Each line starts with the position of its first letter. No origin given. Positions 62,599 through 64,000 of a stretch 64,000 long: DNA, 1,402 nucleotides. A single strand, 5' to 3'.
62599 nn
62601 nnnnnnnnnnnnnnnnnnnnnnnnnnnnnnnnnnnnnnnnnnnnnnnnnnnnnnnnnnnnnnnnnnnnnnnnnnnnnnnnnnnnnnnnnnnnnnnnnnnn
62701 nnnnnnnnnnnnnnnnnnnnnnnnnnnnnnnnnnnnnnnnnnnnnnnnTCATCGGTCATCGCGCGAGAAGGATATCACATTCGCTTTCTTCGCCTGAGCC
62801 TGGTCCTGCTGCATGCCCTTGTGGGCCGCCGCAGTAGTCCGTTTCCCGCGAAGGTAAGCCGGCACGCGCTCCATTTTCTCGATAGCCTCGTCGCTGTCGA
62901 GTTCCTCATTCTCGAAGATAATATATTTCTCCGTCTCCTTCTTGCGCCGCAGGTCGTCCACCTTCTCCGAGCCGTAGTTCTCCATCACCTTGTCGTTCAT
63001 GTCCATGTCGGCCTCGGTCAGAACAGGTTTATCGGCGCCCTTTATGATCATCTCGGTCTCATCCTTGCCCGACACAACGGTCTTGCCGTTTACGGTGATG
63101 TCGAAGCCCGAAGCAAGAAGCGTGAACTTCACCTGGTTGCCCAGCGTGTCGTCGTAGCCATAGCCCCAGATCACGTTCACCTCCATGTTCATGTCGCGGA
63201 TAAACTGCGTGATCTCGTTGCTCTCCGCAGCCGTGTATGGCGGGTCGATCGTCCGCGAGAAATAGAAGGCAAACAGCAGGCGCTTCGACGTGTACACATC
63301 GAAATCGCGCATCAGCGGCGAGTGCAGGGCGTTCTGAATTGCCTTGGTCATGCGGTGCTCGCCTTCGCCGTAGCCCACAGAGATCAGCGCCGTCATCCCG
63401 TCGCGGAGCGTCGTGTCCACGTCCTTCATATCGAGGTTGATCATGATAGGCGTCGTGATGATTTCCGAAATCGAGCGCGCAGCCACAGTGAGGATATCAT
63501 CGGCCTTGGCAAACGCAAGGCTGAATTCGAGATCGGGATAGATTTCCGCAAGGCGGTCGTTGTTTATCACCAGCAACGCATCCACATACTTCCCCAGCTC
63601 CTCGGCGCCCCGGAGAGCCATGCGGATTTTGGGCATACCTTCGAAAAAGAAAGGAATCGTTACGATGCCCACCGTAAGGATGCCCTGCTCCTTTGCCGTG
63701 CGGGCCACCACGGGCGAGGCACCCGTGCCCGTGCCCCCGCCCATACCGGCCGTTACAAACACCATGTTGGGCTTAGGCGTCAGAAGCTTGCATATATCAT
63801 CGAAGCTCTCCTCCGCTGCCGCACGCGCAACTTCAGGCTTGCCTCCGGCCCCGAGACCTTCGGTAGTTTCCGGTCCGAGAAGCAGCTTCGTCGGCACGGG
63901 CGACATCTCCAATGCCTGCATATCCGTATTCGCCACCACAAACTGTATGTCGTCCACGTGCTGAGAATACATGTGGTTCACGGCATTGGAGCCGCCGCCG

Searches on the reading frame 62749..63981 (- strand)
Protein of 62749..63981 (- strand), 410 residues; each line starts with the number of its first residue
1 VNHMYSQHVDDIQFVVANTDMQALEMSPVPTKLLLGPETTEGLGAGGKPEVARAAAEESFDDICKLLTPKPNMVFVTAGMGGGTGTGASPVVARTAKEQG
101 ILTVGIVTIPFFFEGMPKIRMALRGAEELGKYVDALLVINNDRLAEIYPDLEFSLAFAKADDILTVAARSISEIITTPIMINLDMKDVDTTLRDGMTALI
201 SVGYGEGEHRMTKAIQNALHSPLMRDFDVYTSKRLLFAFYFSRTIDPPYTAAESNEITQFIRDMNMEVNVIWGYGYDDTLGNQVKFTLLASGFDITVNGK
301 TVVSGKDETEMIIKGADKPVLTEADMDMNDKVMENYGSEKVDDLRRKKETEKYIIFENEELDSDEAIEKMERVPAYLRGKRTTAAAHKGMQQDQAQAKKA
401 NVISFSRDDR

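Call 61: search_protein_families(library=pfam, proteins=[window:62749-63981:-], max_evalue=0.00001)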
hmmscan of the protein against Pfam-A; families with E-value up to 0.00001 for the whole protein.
window:62749-63981:- (410 aa): 2 families
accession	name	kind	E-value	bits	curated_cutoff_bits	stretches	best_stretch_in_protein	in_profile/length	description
PF00091.31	Tubulin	-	4.1e-36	125.5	33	1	9-148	38-189/190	Tubulin/FtsZ family, GTPase domain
PF12327.13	FtsZ_C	-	1.7e-08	35.1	27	1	197-294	2-95/95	FtsZ family, C-terminal domain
